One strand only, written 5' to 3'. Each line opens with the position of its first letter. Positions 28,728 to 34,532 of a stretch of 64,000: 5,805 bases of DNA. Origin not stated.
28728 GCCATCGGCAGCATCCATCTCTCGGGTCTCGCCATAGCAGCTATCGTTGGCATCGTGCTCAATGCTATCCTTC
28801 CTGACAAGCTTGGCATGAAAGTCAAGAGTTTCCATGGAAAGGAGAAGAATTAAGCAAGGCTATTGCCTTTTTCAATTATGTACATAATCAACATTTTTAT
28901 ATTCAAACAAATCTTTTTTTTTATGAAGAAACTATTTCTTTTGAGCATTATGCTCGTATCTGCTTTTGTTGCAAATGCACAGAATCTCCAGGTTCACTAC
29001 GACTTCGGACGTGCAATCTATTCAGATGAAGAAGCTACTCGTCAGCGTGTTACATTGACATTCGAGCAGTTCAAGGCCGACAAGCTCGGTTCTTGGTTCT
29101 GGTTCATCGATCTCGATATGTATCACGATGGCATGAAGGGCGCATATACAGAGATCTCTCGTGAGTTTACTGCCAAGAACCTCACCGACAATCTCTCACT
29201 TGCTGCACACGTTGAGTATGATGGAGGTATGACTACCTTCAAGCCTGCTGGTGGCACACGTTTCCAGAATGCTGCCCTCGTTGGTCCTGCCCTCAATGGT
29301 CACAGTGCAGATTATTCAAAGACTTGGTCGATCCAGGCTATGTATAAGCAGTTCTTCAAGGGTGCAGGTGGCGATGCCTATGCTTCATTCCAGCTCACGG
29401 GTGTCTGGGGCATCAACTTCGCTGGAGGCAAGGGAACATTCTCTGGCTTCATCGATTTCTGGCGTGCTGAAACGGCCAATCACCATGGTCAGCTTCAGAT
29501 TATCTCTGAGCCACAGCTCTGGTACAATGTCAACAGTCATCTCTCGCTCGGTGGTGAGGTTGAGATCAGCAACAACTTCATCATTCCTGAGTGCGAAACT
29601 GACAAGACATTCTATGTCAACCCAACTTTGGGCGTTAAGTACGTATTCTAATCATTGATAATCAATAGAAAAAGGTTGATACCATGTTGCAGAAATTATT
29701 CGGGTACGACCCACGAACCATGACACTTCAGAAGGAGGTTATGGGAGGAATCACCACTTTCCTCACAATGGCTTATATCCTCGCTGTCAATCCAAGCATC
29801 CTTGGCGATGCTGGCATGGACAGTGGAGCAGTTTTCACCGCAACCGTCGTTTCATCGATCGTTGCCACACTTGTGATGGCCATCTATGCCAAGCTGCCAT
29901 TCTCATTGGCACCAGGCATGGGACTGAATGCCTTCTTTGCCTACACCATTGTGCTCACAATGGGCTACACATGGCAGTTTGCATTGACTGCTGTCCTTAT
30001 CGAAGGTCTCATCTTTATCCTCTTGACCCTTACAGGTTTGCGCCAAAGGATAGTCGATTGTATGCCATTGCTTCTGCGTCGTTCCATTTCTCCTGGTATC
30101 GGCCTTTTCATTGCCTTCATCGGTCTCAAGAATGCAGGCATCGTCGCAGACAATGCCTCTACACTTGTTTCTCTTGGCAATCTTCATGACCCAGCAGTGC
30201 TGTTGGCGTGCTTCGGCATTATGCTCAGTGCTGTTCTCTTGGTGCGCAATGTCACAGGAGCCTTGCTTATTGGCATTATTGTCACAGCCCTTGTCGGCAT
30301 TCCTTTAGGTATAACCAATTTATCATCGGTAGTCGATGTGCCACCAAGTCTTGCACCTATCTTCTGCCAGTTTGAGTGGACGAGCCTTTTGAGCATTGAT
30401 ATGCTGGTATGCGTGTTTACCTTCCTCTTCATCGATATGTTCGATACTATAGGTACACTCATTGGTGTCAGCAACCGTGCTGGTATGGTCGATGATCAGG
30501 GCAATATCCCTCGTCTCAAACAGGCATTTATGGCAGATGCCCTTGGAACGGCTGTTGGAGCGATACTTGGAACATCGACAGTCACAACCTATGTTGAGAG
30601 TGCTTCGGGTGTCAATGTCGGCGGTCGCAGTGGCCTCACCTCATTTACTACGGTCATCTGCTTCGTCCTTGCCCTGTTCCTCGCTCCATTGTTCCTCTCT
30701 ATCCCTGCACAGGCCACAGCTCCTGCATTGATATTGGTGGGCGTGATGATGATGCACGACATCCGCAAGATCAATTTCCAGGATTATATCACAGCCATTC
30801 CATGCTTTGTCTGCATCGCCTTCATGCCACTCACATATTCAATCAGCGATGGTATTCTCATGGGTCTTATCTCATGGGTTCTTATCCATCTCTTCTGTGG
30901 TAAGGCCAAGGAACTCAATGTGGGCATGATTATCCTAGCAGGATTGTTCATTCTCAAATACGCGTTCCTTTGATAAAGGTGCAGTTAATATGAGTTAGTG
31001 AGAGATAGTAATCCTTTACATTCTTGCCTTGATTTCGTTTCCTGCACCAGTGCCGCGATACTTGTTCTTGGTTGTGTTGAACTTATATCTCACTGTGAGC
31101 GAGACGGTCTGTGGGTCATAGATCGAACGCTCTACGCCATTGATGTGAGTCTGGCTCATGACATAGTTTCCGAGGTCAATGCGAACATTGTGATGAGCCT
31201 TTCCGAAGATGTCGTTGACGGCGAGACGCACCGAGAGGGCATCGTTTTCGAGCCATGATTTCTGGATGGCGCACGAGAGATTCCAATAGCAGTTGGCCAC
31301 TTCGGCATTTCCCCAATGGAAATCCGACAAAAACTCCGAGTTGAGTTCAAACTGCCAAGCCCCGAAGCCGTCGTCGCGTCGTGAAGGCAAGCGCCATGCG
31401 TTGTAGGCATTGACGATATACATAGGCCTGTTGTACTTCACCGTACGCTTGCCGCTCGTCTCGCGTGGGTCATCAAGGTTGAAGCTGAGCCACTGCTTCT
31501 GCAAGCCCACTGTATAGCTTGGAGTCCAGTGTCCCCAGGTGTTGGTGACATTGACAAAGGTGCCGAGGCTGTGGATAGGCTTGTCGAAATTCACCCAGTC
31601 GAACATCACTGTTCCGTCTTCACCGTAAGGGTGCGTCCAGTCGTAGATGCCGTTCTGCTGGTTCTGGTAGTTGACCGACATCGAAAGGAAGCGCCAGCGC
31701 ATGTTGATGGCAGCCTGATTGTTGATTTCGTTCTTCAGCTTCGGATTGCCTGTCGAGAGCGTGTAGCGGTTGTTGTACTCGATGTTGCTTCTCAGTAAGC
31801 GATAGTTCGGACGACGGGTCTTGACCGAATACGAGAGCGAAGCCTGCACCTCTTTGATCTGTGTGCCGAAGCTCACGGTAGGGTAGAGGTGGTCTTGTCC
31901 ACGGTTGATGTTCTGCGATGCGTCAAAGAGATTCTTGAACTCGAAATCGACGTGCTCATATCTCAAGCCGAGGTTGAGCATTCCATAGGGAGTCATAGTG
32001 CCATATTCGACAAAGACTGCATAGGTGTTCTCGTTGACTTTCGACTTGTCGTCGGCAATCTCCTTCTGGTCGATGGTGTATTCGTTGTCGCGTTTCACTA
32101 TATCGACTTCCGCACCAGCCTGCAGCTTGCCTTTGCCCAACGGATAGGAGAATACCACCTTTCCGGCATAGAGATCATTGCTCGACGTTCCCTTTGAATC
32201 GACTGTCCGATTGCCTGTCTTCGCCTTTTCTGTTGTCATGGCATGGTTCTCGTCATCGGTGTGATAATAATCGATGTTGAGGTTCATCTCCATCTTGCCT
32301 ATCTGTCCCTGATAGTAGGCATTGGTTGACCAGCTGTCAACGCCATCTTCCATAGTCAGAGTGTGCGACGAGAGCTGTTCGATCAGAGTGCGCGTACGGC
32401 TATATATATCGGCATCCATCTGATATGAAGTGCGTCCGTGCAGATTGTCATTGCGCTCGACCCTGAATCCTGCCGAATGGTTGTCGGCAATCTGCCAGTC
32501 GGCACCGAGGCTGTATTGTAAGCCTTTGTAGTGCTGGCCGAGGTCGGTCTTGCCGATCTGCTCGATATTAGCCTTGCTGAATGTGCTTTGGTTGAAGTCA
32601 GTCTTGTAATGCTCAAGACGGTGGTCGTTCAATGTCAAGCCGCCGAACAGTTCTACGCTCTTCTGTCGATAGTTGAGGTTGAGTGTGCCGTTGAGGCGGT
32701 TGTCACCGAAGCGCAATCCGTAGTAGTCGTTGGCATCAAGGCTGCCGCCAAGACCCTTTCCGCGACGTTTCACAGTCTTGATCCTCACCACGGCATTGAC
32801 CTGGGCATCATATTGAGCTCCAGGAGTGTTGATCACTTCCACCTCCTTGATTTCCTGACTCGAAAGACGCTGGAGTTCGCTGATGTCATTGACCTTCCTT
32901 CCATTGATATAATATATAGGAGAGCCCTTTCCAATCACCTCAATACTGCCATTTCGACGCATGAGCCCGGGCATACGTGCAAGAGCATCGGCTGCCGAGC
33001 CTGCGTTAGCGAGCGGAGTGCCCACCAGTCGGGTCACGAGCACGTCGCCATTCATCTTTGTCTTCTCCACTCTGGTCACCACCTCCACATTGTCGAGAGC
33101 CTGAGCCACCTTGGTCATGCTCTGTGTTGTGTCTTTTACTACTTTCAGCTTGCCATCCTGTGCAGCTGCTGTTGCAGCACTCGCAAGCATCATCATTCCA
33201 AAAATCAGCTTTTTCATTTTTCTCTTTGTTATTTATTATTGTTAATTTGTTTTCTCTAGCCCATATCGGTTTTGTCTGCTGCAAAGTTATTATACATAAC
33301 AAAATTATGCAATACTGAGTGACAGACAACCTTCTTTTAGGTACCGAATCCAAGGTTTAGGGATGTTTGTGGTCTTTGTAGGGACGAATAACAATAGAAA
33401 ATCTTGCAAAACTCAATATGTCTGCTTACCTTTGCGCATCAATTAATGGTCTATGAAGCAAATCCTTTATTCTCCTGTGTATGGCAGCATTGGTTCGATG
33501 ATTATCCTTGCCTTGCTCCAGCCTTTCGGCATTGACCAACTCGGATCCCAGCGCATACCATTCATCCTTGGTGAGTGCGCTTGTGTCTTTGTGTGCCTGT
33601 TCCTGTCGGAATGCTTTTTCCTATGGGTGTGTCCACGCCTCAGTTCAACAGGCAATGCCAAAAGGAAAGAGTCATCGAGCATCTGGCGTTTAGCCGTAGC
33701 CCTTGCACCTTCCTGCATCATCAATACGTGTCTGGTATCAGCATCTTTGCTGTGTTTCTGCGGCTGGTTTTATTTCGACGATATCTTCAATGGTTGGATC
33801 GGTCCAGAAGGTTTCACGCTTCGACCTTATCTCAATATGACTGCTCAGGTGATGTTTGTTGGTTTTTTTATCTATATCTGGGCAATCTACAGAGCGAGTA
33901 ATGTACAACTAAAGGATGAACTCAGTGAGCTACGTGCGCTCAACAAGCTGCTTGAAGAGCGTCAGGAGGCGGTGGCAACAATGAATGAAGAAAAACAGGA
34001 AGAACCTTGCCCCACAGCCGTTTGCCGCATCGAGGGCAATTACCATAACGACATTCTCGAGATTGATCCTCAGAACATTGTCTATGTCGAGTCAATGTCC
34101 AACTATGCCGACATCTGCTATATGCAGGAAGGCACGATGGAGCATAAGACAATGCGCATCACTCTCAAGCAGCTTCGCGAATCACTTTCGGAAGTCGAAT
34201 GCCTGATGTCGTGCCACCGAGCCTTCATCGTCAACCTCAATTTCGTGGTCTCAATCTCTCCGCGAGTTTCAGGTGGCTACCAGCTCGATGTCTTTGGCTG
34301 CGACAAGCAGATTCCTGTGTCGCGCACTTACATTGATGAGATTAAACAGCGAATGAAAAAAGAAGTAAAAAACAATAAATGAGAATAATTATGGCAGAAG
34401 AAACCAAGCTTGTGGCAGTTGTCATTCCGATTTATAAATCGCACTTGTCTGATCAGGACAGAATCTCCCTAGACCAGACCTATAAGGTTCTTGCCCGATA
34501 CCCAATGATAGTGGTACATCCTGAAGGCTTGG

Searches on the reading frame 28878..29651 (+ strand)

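Call 58: search_protein_families(library=pfam, proteins=[window:28878-29651:+], max_evalue=0.00001)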
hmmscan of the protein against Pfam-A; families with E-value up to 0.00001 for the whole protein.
window:28878-29651:+ (257 aa): 1 family
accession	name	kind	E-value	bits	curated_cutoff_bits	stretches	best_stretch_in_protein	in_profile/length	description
PF16412.11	DUF5020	-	8.1e-72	241.8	36.7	1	34-257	1-212/212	Domain of unknown function (DUF5020)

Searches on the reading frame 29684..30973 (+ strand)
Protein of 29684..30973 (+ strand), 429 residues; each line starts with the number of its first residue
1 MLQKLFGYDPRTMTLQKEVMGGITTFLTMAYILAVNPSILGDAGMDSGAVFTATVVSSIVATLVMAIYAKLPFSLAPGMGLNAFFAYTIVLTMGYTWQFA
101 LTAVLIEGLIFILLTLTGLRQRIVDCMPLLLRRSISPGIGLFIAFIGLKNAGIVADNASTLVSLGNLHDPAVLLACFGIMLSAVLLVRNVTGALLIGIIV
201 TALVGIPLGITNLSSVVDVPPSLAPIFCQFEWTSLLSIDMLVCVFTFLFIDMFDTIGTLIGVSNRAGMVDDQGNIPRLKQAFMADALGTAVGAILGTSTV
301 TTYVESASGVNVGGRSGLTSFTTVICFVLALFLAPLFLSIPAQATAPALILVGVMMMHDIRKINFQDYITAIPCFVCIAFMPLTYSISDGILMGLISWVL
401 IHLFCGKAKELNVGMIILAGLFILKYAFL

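Call 59: search_protein_families(library=pfam, proteins=[window:29684-30973:+], max_evalue=0.00001)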
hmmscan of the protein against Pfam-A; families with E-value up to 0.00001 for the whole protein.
window:29684-30973:+ (429 aa): 1 family
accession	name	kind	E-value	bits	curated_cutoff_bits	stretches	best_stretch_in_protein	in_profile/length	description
PF00860.26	Xan_ur_permease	-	1.6e-50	172.4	27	1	17-390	2-386/389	Permease family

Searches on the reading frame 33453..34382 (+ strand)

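Call 59: search_protein_families(library=pfam, proteins=[window:33453-34382:+], max_evalue=0.00001)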
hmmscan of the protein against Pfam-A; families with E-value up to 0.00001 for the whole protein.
window:33453-34382:+ (309 aa): 1 family
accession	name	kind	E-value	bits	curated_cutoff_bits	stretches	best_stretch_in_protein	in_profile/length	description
PF04397.21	LytTR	-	1.2e-13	51.6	22.6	1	201-301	3-97/98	LytTr DNA-binding domain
